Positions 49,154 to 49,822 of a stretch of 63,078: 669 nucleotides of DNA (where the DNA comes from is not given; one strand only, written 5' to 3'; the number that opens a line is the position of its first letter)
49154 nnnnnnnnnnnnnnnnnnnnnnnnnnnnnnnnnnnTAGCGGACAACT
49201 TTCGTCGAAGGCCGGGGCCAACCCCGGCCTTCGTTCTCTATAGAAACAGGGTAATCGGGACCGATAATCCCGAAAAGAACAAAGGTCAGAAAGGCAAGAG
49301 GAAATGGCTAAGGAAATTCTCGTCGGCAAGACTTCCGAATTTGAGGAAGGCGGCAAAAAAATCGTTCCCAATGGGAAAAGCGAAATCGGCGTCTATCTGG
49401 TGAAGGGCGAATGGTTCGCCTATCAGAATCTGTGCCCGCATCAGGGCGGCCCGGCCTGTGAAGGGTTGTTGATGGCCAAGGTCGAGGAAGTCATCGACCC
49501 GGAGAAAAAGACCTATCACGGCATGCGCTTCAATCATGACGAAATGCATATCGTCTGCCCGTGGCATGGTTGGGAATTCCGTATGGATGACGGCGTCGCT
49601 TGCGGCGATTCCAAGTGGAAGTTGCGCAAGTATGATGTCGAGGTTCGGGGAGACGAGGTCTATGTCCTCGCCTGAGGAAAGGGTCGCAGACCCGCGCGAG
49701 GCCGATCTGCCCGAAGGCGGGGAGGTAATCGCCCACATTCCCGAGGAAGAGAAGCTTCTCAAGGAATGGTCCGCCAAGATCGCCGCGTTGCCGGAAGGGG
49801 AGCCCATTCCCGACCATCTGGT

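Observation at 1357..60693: Non-mobile 'decarboxylase island': at least six mechanistically distinct decarboxylase-capable families are co-amplified in about 60 kb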

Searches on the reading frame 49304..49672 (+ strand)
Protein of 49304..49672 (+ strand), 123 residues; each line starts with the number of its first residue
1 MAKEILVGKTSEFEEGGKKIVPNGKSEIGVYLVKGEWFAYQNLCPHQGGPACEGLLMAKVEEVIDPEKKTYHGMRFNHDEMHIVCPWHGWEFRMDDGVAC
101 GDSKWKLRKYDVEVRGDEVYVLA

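Call 10: search_protein_families(library=pfam, proteins=[window:49304-49672:+])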
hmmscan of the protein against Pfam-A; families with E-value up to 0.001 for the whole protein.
window:49304-49672:+ (123 aa): 2 families
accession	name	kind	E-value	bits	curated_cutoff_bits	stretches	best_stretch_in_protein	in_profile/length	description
PF00355.32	Rieske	-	3.5e-12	46.5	20.3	1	5-99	3-76/88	Rieske [2Fe-2S] domain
PF13806.12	Rieske_2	-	1.4e-08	35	27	1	78-121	60-103/104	Rieske-like [2Fe-2S] domain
